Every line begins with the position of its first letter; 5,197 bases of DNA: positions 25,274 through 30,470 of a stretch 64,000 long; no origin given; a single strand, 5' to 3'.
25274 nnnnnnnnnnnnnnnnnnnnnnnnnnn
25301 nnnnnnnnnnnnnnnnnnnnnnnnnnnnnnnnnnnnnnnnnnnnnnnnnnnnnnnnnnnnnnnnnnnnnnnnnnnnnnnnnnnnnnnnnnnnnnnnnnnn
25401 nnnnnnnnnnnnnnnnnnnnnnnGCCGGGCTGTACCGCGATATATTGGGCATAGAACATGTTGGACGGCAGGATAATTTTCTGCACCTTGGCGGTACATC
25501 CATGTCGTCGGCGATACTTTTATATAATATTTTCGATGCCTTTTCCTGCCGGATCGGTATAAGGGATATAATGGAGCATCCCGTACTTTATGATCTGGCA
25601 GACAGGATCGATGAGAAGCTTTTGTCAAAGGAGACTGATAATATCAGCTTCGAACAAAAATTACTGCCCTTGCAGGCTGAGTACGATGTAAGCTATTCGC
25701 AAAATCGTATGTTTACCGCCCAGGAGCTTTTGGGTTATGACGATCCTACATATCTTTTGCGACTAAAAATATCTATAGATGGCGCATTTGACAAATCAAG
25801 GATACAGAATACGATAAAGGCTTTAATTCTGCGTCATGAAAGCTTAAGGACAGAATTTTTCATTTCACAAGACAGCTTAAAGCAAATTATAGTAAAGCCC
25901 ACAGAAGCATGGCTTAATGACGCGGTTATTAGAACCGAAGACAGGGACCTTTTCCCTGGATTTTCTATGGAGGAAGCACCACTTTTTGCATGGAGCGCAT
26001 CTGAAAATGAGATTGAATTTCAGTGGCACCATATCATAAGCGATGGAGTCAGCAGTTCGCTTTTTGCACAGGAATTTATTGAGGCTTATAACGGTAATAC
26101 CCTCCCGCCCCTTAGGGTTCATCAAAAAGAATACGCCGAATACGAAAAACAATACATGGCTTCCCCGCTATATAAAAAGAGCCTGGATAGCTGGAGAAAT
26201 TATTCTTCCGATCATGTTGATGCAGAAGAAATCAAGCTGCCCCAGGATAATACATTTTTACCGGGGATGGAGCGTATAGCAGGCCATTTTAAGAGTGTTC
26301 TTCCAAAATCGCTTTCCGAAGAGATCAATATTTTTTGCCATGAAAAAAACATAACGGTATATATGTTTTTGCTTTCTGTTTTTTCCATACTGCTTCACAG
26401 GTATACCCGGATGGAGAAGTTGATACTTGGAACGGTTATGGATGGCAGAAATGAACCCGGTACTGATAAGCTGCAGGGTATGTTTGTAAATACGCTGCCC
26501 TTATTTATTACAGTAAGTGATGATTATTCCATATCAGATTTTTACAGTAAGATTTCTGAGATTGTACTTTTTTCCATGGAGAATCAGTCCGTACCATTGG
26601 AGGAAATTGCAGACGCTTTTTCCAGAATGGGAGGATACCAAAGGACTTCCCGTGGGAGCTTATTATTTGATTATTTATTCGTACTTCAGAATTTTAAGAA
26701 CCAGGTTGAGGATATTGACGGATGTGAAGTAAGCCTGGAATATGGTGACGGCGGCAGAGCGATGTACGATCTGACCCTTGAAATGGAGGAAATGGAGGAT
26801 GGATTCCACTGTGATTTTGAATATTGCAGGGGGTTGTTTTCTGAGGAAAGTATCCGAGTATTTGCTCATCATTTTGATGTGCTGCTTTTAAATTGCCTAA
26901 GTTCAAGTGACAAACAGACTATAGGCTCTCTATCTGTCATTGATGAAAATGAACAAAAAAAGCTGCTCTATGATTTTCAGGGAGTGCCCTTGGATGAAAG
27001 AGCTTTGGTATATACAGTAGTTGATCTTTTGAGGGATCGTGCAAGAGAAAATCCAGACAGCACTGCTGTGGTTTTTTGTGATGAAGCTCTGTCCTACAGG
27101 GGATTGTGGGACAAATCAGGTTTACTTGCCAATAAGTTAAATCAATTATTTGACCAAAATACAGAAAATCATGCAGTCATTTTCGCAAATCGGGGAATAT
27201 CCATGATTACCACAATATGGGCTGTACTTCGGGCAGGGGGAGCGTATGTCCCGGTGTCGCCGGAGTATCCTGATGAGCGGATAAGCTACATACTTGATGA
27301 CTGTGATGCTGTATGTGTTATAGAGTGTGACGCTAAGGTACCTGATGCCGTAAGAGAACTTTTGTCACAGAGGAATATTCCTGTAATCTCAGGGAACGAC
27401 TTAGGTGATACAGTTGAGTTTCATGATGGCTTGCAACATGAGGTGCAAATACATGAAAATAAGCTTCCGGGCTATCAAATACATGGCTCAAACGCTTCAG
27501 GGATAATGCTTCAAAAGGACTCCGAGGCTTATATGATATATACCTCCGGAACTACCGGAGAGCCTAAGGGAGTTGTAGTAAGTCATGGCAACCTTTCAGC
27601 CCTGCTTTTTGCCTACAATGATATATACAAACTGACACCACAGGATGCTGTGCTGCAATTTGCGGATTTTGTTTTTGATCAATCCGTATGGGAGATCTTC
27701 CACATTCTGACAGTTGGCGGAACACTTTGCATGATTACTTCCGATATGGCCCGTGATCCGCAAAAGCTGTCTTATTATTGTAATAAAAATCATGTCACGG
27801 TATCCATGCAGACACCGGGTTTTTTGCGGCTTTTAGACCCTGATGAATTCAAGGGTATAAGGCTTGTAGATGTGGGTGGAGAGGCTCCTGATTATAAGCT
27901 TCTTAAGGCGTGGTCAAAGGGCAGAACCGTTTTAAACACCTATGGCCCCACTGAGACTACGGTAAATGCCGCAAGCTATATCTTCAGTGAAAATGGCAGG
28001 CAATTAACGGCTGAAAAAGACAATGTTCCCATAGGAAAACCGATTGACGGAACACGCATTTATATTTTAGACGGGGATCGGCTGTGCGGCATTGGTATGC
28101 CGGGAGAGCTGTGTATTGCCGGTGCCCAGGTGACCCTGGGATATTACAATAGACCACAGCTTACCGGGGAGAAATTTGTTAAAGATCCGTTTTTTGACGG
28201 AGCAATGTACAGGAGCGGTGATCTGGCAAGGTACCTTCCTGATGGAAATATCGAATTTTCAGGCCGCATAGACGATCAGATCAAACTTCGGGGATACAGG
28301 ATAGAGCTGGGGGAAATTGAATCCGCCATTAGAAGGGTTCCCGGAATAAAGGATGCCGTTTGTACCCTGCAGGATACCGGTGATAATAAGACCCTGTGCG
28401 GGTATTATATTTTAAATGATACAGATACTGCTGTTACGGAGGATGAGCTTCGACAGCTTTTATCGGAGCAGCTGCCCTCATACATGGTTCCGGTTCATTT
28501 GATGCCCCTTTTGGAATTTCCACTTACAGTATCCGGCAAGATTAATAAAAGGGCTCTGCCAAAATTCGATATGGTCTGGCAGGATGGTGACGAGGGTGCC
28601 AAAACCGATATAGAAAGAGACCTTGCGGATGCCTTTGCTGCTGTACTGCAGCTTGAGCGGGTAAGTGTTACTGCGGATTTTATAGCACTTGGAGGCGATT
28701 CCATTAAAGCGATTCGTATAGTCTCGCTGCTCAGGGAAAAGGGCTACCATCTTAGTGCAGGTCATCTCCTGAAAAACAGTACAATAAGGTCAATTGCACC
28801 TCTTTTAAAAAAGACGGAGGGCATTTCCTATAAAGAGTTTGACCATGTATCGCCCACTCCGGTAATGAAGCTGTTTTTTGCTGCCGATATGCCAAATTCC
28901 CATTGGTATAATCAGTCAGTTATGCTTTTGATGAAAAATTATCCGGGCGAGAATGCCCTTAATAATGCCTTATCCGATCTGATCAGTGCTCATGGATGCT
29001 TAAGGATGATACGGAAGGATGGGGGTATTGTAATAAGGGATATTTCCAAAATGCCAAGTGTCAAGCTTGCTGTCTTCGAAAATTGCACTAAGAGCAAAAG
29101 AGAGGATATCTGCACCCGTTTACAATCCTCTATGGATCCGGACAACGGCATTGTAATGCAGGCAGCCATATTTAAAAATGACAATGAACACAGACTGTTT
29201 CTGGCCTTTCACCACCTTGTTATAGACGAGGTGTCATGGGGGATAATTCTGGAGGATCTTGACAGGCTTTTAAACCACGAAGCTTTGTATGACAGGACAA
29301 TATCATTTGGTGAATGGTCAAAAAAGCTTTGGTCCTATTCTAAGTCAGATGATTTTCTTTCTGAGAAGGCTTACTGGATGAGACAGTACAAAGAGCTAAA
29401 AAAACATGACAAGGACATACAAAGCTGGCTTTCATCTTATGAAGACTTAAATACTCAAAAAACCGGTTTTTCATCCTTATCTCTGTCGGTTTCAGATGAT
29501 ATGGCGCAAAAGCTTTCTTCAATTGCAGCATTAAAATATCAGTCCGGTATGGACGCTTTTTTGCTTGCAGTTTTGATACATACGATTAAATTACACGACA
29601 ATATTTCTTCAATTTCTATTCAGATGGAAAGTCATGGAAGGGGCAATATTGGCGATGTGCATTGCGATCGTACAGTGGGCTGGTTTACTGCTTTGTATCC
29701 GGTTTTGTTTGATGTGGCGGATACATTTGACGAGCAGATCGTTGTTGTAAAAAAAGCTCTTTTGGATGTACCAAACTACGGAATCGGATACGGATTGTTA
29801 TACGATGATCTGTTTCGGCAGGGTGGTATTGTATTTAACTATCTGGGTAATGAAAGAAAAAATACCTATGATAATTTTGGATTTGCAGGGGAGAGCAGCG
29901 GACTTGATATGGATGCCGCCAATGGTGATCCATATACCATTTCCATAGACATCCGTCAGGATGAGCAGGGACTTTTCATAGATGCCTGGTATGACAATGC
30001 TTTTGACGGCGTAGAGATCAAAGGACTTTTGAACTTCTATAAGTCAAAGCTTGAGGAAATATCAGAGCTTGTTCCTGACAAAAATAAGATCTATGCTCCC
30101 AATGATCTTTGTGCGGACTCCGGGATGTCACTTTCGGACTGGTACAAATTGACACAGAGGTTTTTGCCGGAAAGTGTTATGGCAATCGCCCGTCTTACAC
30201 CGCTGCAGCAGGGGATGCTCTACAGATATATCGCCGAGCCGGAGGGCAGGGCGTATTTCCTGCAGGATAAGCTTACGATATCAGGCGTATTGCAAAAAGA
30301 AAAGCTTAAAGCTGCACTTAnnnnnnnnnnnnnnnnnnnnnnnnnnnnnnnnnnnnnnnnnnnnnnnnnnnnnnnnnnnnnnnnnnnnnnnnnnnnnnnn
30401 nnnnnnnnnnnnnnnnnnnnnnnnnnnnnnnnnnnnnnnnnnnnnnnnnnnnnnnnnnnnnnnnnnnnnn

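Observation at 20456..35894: NRPS-centred, sensor-rich four-gene module wedged without terminators between ftsH and uvrC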

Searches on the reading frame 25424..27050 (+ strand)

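Call 26: search_protein_families(library=ncbifam, proteins=[window:25667-27050:+], max_evalue=0.001)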
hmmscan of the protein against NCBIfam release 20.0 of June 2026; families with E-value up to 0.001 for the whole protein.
window:25667-27050:+ (461 aa): 4 families
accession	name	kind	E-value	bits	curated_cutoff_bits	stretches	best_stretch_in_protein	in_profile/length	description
NF047350.1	aureusi_NRPS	equivalog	4.1e-44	150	2500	1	3-417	992-1404/2373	aureusimine non-ribosomal peptide synthetase AusA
NF004282.0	PRK05691.1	subfamily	7.7e-40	135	4090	2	111-442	798-1126/4334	non-ribosomal peptide synthase/polyketide synthase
TIGR03443.1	alpha_am_amid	equivalog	4.3e-08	31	1030.1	1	219-433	42-222/1390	L-aminoadipate-semialdehyde dehydrogenase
NF038078.1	NRPS_MxcG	equivalog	2.6e-07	28.3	2300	1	5-326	4-338/1442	myxochelin non-ribosomal peptide synthetase MxcG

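Call 27: search_protein_families(library=pfam, proteins=[window:25427-27050:+], max_evalue=0.01)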
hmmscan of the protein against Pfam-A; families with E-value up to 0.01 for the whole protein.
window:25427-27050:+ (541 aa): 2 families
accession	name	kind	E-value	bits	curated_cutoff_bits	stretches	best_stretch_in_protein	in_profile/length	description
PF00668.25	Condensation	-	1.8e-67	228.5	30.6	1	83-514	2-456/456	Condensation domain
PF00550.31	PP-binding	-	2.4e-06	28.1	20.8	1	4-61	8-67/67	Phosphopantetheine attachment site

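Call 30: find_related_loci(query=A1, collection=genome_contigs, flank=10000)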
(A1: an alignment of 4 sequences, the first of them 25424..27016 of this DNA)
Query A1 (531 aa) in genome_contigs; peptide patterns used: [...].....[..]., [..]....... (x = any residue, [..] = any of these).
47 stretches matched a pattern; 22 encode a relative of the query (tblastn E <= 1e-3); 22 distinct loci.
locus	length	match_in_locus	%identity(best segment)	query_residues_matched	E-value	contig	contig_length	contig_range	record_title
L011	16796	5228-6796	61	1-524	0e+0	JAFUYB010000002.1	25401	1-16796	MAG: Lachnospiraceae bacterium isolate RGIG4930 Roe_deer_Rumen-3__c175, whole genome shotgun sequence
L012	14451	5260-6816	59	1-520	0e+0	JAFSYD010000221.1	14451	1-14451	MAG: Lachnospiraceae bacterium isolate RGIG3580 Goat_Rumen.Co__c2062753, whole genome shotgun sequence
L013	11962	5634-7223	49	1-523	2e-154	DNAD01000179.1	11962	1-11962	MAG TPA_asm: Lachnospiraceae bacterium isolate UBA9423 contig_103094, whole genome shotgun sequence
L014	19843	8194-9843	44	1-519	2e-145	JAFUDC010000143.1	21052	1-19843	MAG: Eubacterium sp. isolate RGIG4385 Roe_deer_Jejunum.Co__c379141, whole genome shotgun sequence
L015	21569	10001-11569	45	1-520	2e-135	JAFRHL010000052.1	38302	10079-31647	MAG: Eubacterium sp. isolate RGIG2473 Goat_Jejunum-2__c292705, whole genome shotgun sequence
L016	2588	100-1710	42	1-529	9e-138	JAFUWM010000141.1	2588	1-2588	MAG: Lachnospiraceae bacterium isolate RGIG4889 Roe_deer_Rumen-2__c172576, whole genome shotgun sequence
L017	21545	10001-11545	40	3-518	2e-126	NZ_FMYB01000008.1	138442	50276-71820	Butyrivibrio sp. INlla16, whole genome shotgun sequence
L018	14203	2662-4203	40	1-515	3e-120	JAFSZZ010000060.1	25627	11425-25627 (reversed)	MAG: Lachnospiraceae bacterium isolate RGIG3628 Goat_Rumen.Co__c767875, whole genome shotgun sequence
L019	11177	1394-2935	40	1-515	2e-119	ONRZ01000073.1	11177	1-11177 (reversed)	uncultured Lachnospiraceae bacterium isolate RUG584 genome assembly, contig: scaffold_11495, whole genome shotgun sequen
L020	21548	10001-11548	38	1-517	2e-116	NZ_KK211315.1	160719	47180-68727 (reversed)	Butyrivibrio sp. MC2021 T359DRAFT_scaffold00008.8, whole genome shotgun sequence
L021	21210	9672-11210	38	3-515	1e-116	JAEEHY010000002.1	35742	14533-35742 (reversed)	MAG: Lachnospiraceae bacterium isolate Tb.RUG.133 k141_44632_flag=0_multi=21.6413_len=35742, whole genome shotgun sequen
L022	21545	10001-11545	37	1-515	4e-109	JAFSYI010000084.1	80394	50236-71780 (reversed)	MAG: Lachnospiraceae bacterium isolate RGIG3585 Goat_Rumen.Co__c2533318, whole genome shotgun sequence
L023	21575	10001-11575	34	1-520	4e-91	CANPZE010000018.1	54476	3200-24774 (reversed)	MAG: uncultured Lachnospiraceae bacterium isolate Lapin-002__bin9 genome assembly, contig: Lapin-002__NODE_760_length_54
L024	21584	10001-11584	35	1-520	3e-89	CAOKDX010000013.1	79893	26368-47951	MAG TPA_asm: uncultured Clostridia bacterium isolate SRR15604521_bin.31_metawrap_v1.3_MAG genome assembly, contig: NODE.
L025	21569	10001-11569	34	4-520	1e-86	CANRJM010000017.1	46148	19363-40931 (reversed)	MAG: uncultured Lachnospiraceae bacterium isolate Lapin-024__bin35 genome assembly, contig: Lapin-024__NODE_969_length_4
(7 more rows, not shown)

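Call 42: search_protein_families(library=pfam, proteins=[L021:2446-4581:+, L021:1642-2418:+, L024:18673-20499:+, L024:20484-21263:+, L023:18678-19115:+, L017:18701-19612:+, L017:19609-21084:+, L020:3307-4893:+, L011:15926-16795:+, L020:20482-21384:+], max_evalue=0.001)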
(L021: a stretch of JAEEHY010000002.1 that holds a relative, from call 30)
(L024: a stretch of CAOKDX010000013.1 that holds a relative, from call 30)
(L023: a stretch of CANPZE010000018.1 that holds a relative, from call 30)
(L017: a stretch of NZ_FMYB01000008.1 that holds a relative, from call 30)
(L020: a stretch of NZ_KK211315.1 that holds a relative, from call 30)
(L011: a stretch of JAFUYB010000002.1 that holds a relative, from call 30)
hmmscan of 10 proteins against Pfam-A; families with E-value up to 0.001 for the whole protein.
L021:2446-4581:+ (711 aa): 4 families
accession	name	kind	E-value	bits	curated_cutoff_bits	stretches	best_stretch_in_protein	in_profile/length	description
PF07228.17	SpoIIE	-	1.3e-49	169.2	25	1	515-707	1-191/192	Stage II sporulation protein E (SpoIIE)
PF02743.24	dCache_1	-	3.6e-21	76.2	45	1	152-338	62-237/240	Cache domain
PF00672.30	HAMP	-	8.4e-06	26.5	25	1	398-447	2-51/53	HAMP domain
PF22673.2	MCP-like_PDC_1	-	2.6e-05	25.1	27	1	187-247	55-110/113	Methyl-accepting chemotaxis protein-like, first PDC sensor domain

L021:1642-2418:+ (258 aa): 1 family
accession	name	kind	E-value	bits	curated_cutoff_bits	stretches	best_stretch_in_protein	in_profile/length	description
PF01746.26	tRNA_m1G_MT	-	4.8e-60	203.1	27.3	2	108-249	56-195/195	tRNA (Guanine-1)-methyltransferase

L024:18673-20499:+ (608 aa): 1 family
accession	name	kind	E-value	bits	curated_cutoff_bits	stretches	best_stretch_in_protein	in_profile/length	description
PF00082.27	Peptidase_S8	-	5.9e-45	154.2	21.8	1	154-424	1-275/288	Subtilase family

L024:20484-21263:+ (259 aa): 1 family
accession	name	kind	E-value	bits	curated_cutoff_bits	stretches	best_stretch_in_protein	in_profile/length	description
PF01790.23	LGT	-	1.3e-14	54.6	24.9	1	125-250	111-240/240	Prolipoprotein diacylglyceryl transferase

L023:18678-19115:+ (145 aa): 0 families

L017:18701-19612:+ (303 aa): 1 family
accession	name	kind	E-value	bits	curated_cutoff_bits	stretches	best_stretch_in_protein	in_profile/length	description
PF00528.27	BPD_transp_1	-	2.4e-10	40.9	26.4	1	109-296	13-182/184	Binding-protein-dependent transport system inner membrane component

L017:19609-21084:+ (491 aa): 1 family
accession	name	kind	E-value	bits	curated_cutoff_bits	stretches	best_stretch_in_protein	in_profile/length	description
PF12010.13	DUF3502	-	5e-17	62.5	24.4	1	421-486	2-67/69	Domain of unknown function (DUF3502)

L020:3307-4893:+ (528 aa): 1 family
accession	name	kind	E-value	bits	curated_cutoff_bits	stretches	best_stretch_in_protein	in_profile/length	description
PF03553.21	Na_H_antiporter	-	9.5e-55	186.4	23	1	187-488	31-303/303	Na+/H+ antiporter family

L011:15926-16795:+ (290 aa): 1 family
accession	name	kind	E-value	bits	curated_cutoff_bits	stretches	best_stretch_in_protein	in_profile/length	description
PF01554.23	MatE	-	3.8e-31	108.4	24.9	2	1-159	2-160/161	MatE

L020:20482-21384:+ (300 aa): 2 families
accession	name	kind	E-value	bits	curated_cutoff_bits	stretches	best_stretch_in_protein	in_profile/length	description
PF02579.22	Nitro_FeMo-Co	-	4.1e-23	81.9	26.3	1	8-97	1-94/94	Dinitrogenase iron-molybdenum cofactor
PF00254.34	FKBP_C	-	4.6e-20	72.2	21.1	1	162-234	7-80/94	FKBP-type peptidyl-prolyl cis-trans isomerase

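Call 89: search_protein_families(library=ncbifam, proteins=[L023:18678-19115:+], max_evalue=0.01)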
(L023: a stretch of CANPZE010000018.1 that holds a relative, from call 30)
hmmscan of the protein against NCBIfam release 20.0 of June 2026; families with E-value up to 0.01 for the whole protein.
L023:18678-19115:+ (145 aa): 4 families
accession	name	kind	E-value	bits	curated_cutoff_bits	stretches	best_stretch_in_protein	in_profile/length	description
NF000582.1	PRK00006.1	equivalog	6.9e-13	48.7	113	1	11-119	5-124/137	3-hydroxyacyl-ACP dehydratase FabZ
TIGR01750.1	fabZ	equivalog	2e-11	43.9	155.15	1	11-119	6-128/141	3-hydroxyacyl-ACP dehydratase FabZ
NF009667.0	PRK13188.1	equivalog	3.1e-09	36.1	465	1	11-104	326-430/464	bifunctional UDP-3-O-[3-hydroxymyristoyl] N-acetylglucosamine deacetylase/3-hydroxyacyl-ACP dehydratase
NF058663.1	cispen_cyc_AmcE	equivalog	0.0016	18.5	140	0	13-120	11-130/153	cispentacin biosynthesis cyclizing decarboxylase AmcE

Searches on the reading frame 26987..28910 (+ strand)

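Call 27: search_protein_families(library=pfam, proteins=[window:26987-28910:+], max_evalue=0.01)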
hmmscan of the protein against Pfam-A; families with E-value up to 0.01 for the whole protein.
window:26987-28910:+ (641 aa): 3 families
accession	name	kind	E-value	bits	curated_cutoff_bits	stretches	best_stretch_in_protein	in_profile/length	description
PF00501.34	AMP-binding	-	9.9e-74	248.9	29.9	1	16-387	2-384/384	AMP-binding enzyme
PF00550.31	PP-binding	-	1.3e-09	38.6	20.8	1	545-604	2-64/67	Phosphopantetheine attachment site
PF13193.12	AMP-binding_C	-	4.9e-09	37.4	24.5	1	443-518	1-76/76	AMP-binding enzyme C-terminal domain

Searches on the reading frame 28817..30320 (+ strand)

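Call 26: search_protein_families(library=ncbifam, proteins=[window:28817-30320:+], max_evalue=0.001)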
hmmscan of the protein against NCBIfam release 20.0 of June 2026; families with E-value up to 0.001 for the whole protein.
window:28817-30320:+ (501 aa): 3 families
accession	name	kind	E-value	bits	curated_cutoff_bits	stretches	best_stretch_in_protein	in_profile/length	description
NF004282.0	PRK05691.1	subfamily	1.1e-49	167.7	4090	1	14-500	2795-3300/4334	non-ribosomal peptide synthase/polyketide synthase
TIGR01720.1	NRPS-para261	subfamily_domain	3.1e-09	36.9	74.2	1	305-431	3-142/155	non-ribosomal peptide synthase domain TIGR01720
NF047350.1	aureusi_NRPS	equivalog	1.3e-05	22.3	2500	1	46-193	1032-1175/2373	aureusimine non-ribosomal peptide synthetase AusA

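Call 27: search_protein_families(library=pfam, proteins=[window:28817-30320:+], max_evalue=0.01)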
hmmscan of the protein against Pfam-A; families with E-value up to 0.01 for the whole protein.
window:28817-30320:+ (501 aa): 1 family
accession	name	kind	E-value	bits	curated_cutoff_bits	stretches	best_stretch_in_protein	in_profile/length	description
PF00668.25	Condensation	-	8e-53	180.2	30.6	1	19-417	15-435/456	Condensation domain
